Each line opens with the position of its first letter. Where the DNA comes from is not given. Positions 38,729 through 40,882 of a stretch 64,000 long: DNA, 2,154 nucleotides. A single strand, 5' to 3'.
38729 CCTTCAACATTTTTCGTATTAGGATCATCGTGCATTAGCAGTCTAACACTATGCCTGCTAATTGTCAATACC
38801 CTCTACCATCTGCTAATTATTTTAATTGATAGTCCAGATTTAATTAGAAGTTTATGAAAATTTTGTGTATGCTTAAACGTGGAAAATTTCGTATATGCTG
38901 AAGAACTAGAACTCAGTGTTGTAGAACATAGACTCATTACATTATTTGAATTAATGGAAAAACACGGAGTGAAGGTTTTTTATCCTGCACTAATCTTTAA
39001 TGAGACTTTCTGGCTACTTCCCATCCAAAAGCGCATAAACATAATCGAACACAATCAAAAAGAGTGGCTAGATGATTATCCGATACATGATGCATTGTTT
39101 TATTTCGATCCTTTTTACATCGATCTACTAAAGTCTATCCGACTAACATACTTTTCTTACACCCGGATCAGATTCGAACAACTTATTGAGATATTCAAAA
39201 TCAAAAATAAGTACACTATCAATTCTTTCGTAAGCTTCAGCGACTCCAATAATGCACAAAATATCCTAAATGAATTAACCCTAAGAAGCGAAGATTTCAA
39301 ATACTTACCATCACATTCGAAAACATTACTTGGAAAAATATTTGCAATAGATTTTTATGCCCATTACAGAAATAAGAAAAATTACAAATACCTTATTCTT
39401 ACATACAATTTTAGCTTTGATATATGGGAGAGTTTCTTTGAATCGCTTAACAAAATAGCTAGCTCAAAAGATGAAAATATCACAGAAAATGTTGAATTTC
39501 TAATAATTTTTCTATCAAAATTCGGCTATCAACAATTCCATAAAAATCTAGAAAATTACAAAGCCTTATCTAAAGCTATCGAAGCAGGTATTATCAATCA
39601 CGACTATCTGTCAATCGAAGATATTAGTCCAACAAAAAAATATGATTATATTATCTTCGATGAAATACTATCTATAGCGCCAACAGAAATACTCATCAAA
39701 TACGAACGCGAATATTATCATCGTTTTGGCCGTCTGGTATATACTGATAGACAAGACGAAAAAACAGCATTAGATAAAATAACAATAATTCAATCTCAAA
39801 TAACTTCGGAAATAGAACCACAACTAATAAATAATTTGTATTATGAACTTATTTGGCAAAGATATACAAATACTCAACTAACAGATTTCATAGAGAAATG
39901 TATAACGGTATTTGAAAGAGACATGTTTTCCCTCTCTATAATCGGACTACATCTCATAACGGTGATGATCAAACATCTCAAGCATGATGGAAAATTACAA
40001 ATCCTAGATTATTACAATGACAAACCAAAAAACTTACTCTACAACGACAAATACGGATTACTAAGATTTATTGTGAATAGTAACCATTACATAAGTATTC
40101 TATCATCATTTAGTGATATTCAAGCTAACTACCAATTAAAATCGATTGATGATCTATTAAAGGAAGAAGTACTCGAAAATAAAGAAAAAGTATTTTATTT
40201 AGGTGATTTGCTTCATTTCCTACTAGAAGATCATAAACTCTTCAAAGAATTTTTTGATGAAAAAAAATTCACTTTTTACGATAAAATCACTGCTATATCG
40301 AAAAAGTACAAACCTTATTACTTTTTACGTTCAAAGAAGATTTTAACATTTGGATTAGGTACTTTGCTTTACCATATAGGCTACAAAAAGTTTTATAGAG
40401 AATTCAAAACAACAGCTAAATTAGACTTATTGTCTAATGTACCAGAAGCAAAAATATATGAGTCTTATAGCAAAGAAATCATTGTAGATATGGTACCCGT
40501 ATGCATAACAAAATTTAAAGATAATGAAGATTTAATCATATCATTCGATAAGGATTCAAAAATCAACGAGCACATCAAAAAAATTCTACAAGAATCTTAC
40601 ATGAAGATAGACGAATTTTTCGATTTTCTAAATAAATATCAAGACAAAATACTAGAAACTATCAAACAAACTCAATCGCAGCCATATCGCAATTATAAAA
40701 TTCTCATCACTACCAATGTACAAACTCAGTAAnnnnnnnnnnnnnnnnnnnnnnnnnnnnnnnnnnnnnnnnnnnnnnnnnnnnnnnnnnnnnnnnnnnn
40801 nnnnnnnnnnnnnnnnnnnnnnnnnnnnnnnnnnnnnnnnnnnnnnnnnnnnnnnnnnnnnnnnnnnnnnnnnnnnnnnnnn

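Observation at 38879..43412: Orphan 617-aa protein and convergent membrane / transglutaminase-like pair downstream of Hsp20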

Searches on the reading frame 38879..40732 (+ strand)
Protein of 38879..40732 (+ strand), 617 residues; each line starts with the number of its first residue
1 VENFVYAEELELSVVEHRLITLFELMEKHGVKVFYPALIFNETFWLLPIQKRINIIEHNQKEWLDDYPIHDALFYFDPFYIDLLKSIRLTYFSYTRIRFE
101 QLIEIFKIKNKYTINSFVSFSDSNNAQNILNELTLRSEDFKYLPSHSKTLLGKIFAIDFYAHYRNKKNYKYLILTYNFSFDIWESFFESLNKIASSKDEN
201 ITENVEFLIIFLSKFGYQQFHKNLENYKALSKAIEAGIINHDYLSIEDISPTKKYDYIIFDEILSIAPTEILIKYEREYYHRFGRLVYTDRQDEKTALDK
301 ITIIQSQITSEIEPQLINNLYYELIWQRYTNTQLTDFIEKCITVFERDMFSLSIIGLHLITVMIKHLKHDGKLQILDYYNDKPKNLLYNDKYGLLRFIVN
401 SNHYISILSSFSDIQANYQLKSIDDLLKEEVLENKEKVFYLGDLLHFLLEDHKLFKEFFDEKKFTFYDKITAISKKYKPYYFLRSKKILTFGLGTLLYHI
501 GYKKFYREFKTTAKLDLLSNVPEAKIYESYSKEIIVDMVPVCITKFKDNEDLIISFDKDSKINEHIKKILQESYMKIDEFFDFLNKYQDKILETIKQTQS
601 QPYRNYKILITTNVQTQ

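Call 3: search_protein_families(library=pfam, proteins=[window:38879-40732:+], max_evalue=1)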
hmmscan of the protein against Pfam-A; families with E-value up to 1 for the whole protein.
window:38879-40732:+ (617 aa): 0 families

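Call 4: search_protein_families(library=ncbifam, proteins=[window:38879-40732:+], max_evalue=1)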
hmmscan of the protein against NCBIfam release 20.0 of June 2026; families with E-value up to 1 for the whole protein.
window:38879-40732:+ (617 aa): 0 families

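Call 6: find_homologous_proteins(query=window:38879-40732:+)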
Query window:38879-40732:+ (617 aa): 4 proteins with E <= 0.001 among 8000 candidates.
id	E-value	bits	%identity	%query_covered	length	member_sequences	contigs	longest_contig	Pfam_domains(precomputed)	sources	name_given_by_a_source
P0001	0.0e+0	1253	91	100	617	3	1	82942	-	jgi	jgi:hypothetical protein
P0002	0.0e+0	1097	80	100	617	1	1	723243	-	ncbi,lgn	-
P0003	4.8e-297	1005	95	79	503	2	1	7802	-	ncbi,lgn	-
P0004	5.4e-56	209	30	82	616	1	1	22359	-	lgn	-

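Call 8: find_encoding_contigs(protein=P0004, flank=10000, max_places=3)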
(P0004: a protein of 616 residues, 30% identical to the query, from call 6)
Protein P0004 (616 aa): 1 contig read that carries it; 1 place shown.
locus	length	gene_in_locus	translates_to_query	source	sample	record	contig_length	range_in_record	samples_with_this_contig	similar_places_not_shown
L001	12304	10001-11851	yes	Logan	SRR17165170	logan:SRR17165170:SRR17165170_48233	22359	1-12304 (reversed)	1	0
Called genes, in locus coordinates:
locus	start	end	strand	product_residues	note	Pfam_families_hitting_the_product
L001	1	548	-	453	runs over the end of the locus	PF01476:LysM, PF01551:Peptidase_M23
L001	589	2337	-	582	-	-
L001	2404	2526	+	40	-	-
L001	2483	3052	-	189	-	-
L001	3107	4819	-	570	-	PF03485:Arg_tRNA_synt_N, PF00750:tRNA-synt_1d, PF05746:DALR_1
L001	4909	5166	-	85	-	PF16842:RRM_occluded (weak), PF00076:RRM_1, PF14605:Nup35_RRM_2 (faint)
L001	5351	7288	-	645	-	-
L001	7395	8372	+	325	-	PF02739:5_3_exonuc_N, PF01367:5_3_exonuc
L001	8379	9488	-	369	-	PF00675:Peptidase_M16 (weak), PF05193:Peptidase_M16_C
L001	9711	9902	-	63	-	PF01783:Ribosomal_L32p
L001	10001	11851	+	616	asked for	-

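Call 9: find_encoding_contigs(protein=P0002, flank=10000, max_places=3)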
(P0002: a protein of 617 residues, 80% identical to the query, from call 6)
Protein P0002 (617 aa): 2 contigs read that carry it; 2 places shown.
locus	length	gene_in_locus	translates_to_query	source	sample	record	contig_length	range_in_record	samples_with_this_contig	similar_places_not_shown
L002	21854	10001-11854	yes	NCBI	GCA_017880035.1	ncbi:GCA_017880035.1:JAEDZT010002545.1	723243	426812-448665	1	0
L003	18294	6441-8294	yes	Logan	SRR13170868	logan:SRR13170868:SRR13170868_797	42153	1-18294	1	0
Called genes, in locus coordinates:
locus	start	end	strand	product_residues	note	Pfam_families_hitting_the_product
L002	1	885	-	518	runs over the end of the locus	PF00009:GTP_EFTU, PF00025:Arf (faint), PF00071:Ras (weak), PF01926:MMR_HSR1, PF02421:FeoB_N (weak), PF22042:EF-G_D2, PF11987:IF-2, PF14578:GTP_EFTU_D4 (weak)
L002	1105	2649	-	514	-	PF12072:RNase_Y_N, PF00013:KH_1 (weak), PF01966:HD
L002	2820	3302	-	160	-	-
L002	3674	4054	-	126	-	-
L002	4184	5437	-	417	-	PF02073:Peptidase_M29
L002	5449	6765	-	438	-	PF01546:Peptidase_M20, PF07687:M20_dimer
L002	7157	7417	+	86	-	-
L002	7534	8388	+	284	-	PF11611:DUF4352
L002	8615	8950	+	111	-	PF00583:Acetyltransf_1, PF13508:Acetyltransf_7 (weak), PF13673:Acetyltransf_10, PF08445:FR47 (weak)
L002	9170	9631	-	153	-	PF27746:Small_heat_shock_put, PF00011:HSP20, PF17886:ArsA_HSP20 (weak)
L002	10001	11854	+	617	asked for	-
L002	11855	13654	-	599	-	PF01841:Transglut_core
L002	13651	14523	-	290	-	-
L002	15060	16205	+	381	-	PF00712:DNA_pol3_beta, PF02767:DNA_pol3_beta_2, PF02768:DNA_pol3_beta_3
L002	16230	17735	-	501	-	PF08245:Mur_ligase_M, PF02875:Mur_ligase_C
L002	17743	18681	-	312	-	-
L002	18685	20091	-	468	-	PF01547:SBP_bac_1, PF13416:SBP_bac_8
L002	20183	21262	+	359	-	PF00004:AAA, PF07728:AAA_5 (weak), PF22667:Lon_lid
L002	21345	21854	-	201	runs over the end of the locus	PF00334:NDK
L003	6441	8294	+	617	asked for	-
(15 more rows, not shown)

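Call 10: find_encoding_contigs(protein=P0001, flank=10000, max_places=3)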
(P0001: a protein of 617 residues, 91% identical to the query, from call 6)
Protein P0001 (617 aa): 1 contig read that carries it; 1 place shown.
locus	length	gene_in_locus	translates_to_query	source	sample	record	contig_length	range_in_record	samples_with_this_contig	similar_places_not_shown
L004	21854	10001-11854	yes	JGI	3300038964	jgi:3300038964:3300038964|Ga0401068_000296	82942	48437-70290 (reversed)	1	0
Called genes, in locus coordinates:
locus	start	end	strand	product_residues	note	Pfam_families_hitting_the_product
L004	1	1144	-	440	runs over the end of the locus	PF01546:Peptidase_M20, PF07687:M20_dimer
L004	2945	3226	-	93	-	-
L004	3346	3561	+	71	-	PF13560:HTH_31, PF12844:HTH_19, PF13443:HTH_26, PF01381:HTH_3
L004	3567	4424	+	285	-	PF01555:N6_N4_Mtase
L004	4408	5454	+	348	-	-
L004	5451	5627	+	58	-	-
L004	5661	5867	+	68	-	-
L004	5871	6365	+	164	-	PF24838:8xMP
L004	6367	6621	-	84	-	-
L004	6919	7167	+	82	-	-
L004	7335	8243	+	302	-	PF11611:DUF4352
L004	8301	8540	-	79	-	-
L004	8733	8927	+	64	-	-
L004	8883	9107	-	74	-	-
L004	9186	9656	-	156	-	PF27746:Small_heat_shock_put, PF00011:HSP20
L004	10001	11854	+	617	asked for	-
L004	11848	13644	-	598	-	PF01841:Transglut_core (weak)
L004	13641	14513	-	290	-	-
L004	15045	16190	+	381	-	PF00712:DNA_pol3_beta, PF02767:DNA_pol3_beta_2, PF02768:DNA_pol3_beta_3 (weak)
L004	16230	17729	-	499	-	PF08245:Mur_ligase_M, PF02875:Mur_ligase_C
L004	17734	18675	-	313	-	-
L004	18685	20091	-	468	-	PF01547:SBP_bac_1, PF13416:SBP_bac_8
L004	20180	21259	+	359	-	PF00004:AAA, PF22667:Lon_lid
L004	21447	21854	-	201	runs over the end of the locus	PF00334:NDK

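Call 23: search_protein_representatives(alignment_id=A1)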
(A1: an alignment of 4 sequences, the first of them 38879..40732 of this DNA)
Query: 4 sequences, 617 profile positions. Proteins with E-value up to 0.001 (for the whole library): 22; up to 1e-10: 22; up to 1e-30: 21. The best 22 are listed.
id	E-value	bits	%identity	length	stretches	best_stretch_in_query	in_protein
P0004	7.4e-293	989.5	-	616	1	1-616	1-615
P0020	2.5e-169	581.5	-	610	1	1-610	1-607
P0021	6.0e-128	444.8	-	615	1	1-597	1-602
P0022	6.8e-126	438.1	-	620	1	1-604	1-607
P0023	8.9e-125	434.4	-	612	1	1-600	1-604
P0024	1.7e-118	413.6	-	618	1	1-608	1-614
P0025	4.6e-106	372.6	-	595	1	25-594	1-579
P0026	9.2e-105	368.2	-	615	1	1-599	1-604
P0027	3.7e-104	366.2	-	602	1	20-606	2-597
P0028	5.6e-104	365.7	-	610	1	1-596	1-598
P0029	1.3e-101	357.8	-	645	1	2-597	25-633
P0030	1.9e-100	354.0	-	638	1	2-598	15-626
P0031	3.4e-98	346.6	-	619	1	1-597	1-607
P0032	4.0e-94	333.1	-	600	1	22-611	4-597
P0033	2.1e-88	314.2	-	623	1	1-593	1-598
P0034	1.9e-83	297.8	-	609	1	1-611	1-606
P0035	2.3e-72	261.3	-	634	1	1-611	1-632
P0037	1.8e-53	198.8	-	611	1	1-594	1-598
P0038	1.4e-52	195.9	-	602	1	3-597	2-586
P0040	1.2e-22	96.9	-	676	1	3-593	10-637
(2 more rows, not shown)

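Call 26: search_solved_structures(query=A3, max_evalue=10, show_alignments=0)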
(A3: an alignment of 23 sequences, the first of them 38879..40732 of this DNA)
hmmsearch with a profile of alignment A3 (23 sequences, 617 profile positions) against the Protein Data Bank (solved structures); distinct sequences matched with E-value up to 10: 3.
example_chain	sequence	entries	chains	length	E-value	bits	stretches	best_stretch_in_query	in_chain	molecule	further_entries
2xva_A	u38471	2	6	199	0.091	14.5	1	222-270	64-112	TELLURITE RESISTANCE PROTEIN TEHB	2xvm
5wp5_A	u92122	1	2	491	0.092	14.4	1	362-442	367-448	Phosphomethylethanolamine N-methyltransferase 2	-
4dq0_A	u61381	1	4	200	0.48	12.1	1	222-270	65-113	Tellurite resistance protein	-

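Call 38: search_protein_families(library=pfam, alignment_id=A3, max_evalue=1)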
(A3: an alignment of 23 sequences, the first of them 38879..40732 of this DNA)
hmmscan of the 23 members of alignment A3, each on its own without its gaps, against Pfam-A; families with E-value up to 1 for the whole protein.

A. member 1, window:38879-40732:+ (617 aa): 0 families

B. families by the number of members that match (of 23 scanned): 14 families
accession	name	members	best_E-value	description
PF12687.12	DUF3801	1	0.0035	Protein of unknown function (DUF3801)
PF24122.1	Cas8b_C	1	0.015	Type I-B CRISPR Cas8b C-terminal domain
PF10960.13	Holin_BhlA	1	0.027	BhlA holin family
PF19864.5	Radical_SAM_N2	1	0.048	Radical SAM proteins, N-terminal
PF05288.16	Pox_A3L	1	0.05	Poxvirus A3L Protein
PF02636.23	Methyltransf_28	1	0.058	Putative S-adenosyl-L-methionine-dependent methyltransferase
PF14842.11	FliG_N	1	0.084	FliG N-terminal domain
PF09869.16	KH_DUF2096_C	1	0.099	DUF2096 C-terminal KH-like domain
PF13562.11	NTP_transf_4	1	0.11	Sugar nucleotidyl transferase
PF05209.18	MinC_N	1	0.12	Septum formation inhibitor MinC, N-terminal domain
PF04412.18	AcnX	1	0.34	Aconitase X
PF14493.12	HTH_40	1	0.53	Helix-turn-helix domain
PF01399.33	PCI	1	0.53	PCI domain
PF15079.11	Tsc35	1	0.73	Testis-specific protein 35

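Call 39: predict_structure(alignment_id=A3)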
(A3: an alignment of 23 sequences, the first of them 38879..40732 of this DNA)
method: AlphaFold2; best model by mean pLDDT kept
length: 617 residues; sequences in the alignment: 23
mean_pLDDT: 90.1   pTM: 0.86
mean pLDDT of the five models: 90.1, 88.8, 88.7, 88.2, 88.0
residues with pLDDT >= 90: 416; 70-90: 190; 50-70: 8; < 50: 3
segments of 3 or more residues with pLDDT < 50: none
pLDDT, mean of each block of 10 residues (from residue 1): 79 94 94 95 94 92 91 94 88 84 93 94 92 91 89 91 79 95 94 85 85 93 92 92 90 92 94 92 95 92 79 88 94 89 89 93 93 94 80 90 92 91 90 88 93 93 93 88 77 86 91 80 85 91 92 94 93 95 96 87 90 80
secondary structure, 60 per line:
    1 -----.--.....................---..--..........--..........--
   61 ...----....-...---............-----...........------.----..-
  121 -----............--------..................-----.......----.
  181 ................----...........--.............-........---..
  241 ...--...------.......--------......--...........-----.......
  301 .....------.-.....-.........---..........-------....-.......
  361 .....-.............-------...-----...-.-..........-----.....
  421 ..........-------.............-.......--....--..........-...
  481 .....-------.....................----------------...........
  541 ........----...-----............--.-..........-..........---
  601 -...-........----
elements in order: E9-11 H12-29 H37-40 H42-46 H49-58 H68-71 E73-75 H79-90 E96-98 H99-106 H126-136 H146-163 E169-175 H180-196 H201-204 E205-211 H214-226 H228-235 E239-243 E255-261 E270-275 E278-288 H294-305 H314-318 E320-328 H332-341 E349-352 H354-365 E367-379 E387-389 E395-397 H401-410 E416-422 H423-430 E438-440 H441-450 H452-458 H467-476 H478-485 H493-513 H530-548 E553-555 H561-572 H577-586 H588-597 E606-613

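Call 49: find_encoding_contigs(protein=P0040, flank=6000, max_places=2)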
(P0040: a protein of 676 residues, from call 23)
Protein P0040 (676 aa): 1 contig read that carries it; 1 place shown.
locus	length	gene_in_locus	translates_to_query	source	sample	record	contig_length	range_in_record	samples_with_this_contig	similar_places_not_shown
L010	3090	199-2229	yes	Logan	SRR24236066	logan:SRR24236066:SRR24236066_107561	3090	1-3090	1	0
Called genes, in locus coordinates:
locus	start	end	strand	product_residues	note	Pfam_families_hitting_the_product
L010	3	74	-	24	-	?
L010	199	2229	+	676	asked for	-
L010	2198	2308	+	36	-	-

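Call 54: find_related_loci(query=A3, collection=genome_contigs, flank=7000)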
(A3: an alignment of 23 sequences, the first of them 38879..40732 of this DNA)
Query A3 (617 aa) in genome_contigs; peptide patterns used: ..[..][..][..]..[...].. (x = any residue, [..] = any of these).
11 stretches matched a pattern; 3 encode a relative of the query (tblastn E <= 1e-3); 3 distinct loci.
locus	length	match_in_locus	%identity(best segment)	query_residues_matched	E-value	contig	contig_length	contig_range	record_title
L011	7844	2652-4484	34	1-609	6e-108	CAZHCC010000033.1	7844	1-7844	MAG TPA_asm: uncultured Candidatus Saccharibacteria bacterium isolate binchicken_co186_26 genome assembly, contig: NODE_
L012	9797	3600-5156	30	1-515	2e-69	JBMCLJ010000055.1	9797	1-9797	MAG: Candidatus Dojkabacteria bacterium isolate D1M03_32 NODE_4077_length_9797_cov_5.637959, whole genome shotgun sequen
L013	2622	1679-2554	29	1-286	9e-38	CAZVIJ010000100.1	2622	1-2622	MAG TPA_asm: uncultured Candidatus Saccharibacteria bacterium isolate SRP257259_co1_129 genome assembly, contig: NODE_78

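Call 68: fold_search(model_id=the predicted structure, library=pdb)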
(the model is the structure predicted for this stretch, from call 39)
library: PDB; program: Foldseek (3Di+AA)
matches with E <= 10: 1518; with E <= 0.001: 47
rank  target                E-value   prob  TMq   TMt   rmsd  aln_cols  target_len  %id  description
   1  4f3n                  5.9e-09  1.00  0.34  0.53   5.9       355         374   13  High resolution native crystal structure of an uncharacterized ACR, COG1565 superfamily protein from Burkholderia thaila (released 2012-05-16)
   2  5ztz_A                6.9e-09  1.00  0.30  0.43  13.8       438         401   10  Proteobacterial origin of protein arginine methylation and regulation of Complex I assembly by MidA (released 2018-08-22)
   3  5zu0_A                8.9e-09  1.00  0.33  0.47   8.1       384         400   11  Proteobacterial origin of protein arginine methylation and regulation of Complex I assembly by MidA (released 2018-08-22)
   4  1zkd_A                4.9e-08  1.00  0.32  0.50   6.8       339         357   12  X-Ray structure of the putative protein Q6N1P6 from Rhodopseudomonas palustris at the resolution 2.1 A , Northeast Str (released 2005-05-10)
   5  4g67                  7.4e-08  1.00  0.34  0.51   5.9       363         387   11  Crystal structure of a COG1565 superfamily member and likely methyl transferase from Burkholderia thailandensis bound to (released 2012-08-01)
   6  1zkd_B                1.2e-07  1.00  0.31  0.49   7.1       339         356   11  X-Ray structure of the putative protein Q6N1P6 from Rhodopseudomonas palustris at the resolution 2.1 A , Northeast Str (released 2005-05-10)
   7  7qw6_A                8.9e-06  1.00  0.17  0.19   9.1       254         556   11  Adenine-specific DNA methyltransferase M.BseCI complexed with AdoHcy and cognate hemimethylated DNA duplex (released 2023-01-25)
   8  7qw5_A                1.9e-05  1.00  0.18  0.20  10.8       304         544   10  Adenine-specific DNA methyltransferase M.BseCI complexed with AdoHcy and cognate unmethylated DNA duplex (released 2023-01-25)
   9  7qw8_B                2.0e-05  1.00  0.17  0.19   7.6       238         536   13  Adenine-specific DNA methyltransferase M.BseCI (released 2023-01-25)
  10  7qw8_A                6.9e-05  1.00  0.19  0.21  10.3       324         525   11  Adenine-specific DNA methyltransferase M.BseCI (released 2023-01-25)
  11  9whw_B                9.5e-05  1.00  0.20  0.31  18.6       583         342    8  N-methyltransferase 3 in Chimonanthus praecox (released 2026-04-01)
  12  6p3o                  1.1e-04  1.00  0.20  0.32   9.8       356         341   10  Tetrahydroprotoberberine N-methyltransferase in complex with (S)-cis-N-methylstylopine and S-adenosylhomocysteine (released 2019-08-14)
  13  6p3m                  1.6e-04  1.00  0.20  0.32  14.4       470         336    8  Tetrahydroprotoberberine N-methyltransferase in complex with S-adenosylhomocysteine (released 2019-08-14)
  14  7qos_A                1.8e-04  1.00  0.21  0.34  11.6       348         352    9  Cyclopropane fatty acid synthase from Aquifex aeolicous with bound ligands (released 2022-02-02)
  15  6gkv_A                1.8e-04  1.00  0.22  0.35  16.9       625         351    9  Crystal structure of Coclaurine N-Methyltransferase (CNMT) bound to N-methylheliamine and SAH (released 2018-06-06)
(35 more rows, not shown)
